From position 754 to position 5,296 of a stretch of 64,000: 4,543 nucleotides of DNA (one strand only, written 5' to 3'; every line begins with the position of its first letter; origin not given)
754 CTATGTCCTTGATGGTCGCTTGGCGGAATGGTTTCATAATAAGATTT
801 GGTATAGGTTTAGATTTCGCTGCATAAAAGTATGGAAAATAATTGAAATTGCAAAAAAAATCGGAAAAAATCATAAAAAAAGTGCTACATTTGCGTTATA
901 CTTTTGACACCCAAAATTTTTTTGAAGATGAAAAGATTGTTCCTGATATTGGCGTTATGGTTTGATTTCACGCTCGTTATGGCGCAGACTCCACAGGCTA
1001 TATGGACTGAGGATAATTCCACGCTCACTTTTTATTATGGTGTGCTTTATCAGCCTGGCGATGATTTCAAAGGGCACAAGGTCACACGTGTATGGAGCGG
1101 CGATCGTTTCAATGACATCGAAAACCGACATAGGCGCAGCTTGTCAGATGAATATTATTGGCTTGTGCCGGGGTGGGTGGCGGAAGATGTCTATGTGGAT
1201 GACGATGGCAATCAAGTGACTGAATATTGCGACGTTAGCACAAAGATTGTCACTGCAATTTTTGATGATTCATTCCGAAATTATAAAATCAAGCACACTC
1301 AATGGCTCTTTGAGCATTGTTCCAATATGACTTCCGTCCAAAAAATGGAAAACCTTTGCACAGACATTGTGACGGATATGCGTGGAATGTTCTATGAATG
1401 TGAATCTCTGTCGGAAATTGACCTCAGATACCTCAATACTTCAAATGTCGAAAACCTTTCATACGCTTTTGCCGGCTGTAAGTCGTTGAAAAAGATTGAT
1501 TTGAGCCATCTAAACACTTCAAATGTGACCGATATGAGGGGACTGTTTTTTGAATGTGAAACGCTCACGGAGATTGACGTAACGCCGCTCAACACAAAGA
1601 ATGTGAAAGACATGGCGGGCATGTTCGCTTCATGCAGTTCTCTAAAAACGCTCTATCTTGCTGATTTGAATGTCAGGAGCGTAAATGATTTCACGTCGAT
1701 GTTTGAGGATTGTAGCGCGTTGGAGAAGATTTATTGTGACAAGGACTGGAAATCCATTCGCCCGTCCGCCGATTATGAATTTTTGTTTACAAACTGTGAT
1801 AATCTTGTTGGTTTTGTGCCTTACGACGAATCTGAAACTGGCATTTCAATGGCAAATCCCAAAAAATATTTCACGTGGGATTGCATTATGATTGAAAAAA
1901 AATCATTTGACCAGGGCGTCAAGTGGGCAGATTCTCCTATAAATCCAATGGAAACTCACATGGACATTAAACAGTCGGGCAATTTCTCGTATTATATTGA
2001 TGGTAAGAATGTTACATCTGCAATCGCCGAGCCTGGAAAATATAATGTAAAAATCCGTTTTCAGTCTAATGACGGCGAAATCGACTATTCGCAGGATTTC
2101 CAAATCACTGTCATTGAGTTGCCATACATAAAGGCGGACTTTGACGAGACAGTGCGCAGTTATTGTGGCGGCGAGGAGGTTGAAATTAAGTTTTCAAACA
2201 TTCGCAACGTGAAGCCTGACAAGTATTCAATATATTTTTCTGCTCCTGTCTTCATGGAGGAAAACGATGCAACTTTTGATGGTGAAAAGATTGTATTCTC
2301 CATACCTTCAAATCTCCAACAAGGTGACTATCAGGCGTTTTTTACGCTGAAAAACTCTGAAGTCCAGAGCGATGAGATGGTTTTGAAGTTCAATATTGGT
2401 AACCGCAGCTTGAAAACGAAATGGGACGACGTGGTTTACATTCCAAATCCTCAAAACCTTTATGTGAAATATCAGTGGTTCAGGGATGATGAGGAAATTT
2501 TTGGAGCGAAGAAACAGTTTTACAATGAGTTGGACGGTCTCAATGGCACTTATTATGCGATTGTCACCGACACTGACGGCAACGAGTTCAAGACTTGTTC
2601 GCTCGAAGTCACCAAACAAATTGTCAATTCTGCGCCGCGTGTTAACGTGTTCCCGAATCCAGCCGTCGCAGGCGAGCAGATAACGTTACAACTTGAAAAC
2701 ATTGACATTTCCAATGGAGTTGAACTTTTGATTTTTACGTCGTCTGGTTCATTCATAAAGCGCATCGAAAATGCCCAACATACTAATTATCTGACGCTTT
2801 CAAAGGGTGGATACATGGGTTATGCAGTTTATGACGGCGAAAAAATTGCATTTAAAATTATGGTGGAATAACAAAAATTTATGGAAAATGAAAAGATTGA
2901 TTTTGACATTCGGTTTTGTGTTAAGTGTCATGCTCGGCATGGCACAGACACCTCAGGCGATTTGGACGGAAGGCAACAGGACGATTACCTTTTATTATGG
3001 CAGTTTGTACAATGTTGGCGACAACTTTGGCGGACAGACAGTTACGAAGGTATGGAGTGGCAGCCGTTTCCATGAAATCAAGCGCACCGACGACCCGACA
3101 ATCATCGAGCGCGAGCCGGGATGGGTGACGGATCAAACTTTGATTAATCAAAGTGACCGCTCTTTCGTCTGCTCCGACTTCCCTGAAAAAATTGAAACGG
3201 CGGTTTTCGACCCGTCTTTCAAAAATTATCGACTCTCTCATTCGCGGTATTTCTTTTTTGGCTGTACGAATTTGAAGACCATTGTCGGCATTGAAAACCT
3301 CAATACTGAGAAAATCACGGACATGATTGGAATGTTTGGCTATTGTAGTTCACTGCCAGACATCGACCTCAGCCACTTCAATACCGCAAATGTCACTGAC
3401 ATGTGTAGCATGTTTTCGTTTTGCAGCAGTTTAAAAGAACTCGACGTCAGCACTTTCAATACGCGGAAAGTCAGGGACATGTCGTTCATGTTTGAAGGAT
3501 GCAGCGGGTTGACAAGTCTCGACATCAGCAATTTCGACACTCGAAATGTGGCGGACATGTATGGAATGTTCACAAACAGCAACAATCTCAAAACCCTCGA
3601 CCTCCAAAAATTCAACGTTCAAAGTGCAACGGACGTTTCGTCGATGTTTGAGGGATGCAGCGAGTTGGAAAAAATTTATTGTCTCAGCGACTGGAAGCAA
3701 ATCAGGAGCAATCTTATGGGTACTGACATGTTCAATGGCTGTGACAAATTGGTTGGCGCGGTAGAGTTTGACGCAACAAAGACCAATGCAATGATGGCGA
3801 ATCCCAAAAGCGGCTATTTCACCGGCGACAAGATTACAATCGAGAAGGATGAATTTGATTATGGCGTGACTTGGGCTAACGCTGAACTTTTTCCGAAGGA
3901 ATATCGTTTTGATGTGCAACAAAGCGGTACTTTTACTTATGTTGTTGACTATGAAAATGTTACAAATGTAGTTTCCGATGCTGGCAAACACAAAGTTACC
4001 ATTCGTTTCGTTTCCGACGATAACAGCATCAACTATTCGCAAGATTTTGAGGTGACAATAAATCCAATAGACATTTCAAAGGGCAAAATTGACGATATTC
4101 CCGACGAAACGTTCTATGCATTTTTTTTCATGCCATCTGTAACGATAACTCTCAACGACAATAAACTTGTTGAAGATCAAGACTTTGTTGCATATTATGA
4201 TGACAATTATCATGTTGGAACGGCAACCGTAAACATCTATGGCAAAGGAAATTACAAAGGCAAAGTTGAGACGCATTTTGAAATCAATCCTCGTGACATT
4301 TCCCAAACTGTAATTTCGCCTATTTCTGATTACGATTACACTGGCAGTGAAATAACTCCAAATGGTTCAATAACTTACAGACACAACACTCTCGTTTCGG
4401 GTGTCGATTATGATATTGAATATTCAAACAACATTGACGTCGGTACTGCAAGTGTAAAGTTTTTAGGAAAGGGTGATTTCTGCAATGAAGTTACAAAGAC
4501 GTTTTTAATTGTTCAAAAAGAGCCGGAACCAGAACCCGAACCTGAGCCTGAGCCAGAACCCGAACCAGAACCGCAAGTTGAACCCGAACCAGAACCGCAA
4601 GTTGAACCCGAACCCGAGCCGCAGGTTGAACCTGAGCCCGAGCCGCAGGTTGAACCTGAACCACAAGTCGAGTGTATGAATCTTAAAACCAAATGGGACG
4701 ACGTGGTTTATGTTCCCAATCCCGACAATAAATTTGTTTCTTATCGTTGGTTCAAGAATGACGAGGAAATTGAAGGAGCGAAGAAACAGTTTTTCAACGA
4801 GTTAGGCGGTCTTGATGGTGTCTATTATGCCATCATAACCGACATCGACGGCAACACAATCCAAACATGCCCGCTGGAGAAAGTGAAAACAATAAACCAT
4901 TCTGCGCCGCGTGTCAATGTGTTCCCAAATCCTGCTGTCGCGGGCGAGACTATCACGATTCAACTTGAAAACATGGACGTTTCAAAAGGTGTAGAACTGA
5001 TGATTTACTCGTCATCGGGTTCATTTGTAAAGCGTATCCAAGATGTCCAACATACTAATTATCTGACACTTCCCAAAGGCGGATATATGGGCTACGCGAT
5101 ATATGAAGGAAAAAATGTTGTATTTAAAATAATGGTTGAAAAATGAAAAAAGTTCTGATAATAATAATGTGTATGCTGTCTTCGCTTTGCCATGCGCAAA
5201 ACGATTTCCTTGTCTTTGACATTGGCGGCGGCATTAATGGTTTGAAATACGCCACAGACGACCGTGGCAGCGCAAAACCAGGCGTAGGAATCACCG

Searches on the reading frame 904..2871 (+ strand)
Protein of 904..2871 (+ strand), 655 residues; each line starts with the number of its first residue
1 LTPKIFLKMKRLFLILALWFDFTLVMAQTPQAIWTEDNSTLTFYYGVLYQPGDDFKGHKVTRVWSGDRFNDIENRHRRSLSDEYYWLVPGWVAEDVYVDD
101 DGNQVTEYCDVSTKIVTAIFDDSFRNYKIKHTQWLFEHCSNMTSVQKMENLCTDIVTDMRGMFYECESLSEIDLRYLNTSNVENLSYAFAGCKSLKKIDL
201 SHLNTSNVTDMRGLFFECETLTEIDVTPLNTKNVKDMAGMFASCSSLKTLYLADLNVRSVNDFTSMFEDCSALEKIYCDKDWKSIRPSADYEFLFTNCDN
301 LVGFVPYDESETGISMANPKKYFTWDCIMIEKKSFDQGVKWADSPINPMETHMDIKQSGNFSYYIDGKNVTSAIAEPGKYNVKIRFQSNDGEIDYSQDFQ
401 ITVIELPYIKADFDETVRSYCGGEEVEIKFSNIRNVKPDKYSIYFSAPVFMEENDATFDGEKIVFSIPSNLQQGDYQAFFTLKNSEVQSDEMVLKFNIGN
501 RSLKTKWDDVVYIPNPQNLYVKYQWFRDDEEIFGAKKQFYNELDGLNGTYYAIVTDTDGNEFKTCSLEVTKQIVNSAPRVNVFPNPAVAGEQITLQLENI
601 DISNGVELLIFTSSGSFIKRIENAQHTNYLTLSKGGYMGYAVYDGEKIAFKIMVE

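Call 15: search_protein_families(library=pfam, proteins=[window:904-2871:+], max_evalue=0.001)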
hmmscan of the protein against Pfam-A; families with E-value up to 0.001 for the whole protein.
window:904-2871:+ (655 aa): 3 families
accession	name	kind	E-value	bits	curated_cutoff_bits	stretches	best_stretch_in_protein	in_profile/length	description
PF03382.20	DUF285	-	4.5e-28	97.9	25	2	133-221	4-88/120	Mycoplasma protein of unknown function, DUF285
PF13306.12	LRR_5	-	1.5e-13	51.2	27.7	2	162-301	7-126/127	BspA type Leucine rich repeat region (6 copies)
PF13855.12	LRR_8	-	0.00086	19.5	27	0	160-202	18-58/61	Leucine rich repeat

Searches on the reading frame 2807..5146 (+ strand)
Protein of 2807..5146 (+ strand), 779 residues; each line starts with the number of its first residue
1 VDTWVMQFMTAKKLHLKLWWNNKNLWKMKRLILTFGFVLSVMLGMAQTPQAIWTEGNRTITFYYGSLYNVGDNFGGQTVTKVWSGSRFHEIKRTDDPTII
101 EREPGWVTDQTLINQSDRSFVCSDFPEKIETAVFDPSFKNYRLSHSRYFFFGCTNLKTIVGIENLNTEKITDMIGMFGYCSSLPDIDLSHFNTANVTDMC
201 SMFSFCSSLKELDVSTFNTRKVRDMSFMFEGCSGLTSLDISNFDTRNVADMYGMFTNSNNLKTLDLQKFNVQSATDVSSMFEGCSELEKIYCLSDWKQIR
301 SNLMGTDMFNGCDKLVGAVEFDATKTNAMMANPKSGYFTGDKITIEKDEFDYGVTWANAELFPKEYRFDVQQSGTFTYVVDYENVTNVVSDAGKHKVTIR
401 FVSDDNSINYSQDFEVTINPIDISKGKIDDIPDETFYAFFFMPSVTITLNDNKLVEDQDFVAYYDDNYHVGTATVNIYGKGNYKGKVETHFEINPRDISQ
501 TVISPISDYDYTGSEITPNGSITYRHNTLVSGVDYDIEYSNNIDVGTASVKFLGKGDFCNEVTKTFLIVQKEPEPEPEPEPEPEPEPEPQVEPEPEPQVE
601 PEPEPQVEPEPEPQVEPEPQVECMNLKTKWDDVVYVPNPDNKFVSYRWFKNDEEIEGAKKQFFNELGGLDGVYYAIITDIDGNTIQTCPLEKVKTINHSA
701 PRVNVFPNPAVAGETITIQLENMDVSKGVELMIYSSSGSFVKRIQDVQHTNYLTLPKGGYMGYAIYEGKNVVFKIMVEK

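Call 15: search_protein_families(library=pfam, proteins=[window:2807-5146:+], max_evalue=0.001)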
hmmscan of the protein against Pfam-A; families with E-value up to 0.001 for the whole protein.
window:2807-5146:+ (779 aa): 4 families
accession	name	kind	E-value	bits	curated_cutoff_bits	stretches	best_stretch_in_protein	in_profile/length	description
PF03382.20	DUF285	-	8.8e-30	103.4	25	2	149-235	6-88/120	Mycoplasma protein of unknown function, DUF285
PF05887.16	Trypan_PARP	-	1e-14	55.1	100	1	568-627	58-117/134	Procyclic acidic repetitive protein (PARP)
PF13306.12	LRR_5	-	8.4e-06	26.1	27.7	1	227-303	28-97/127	BspA type Leucine rich repeat region (6 copies)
PF13855.12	LRR_8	-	0.00062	19.9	27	0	208-266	2-56/61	Leucine rich repeat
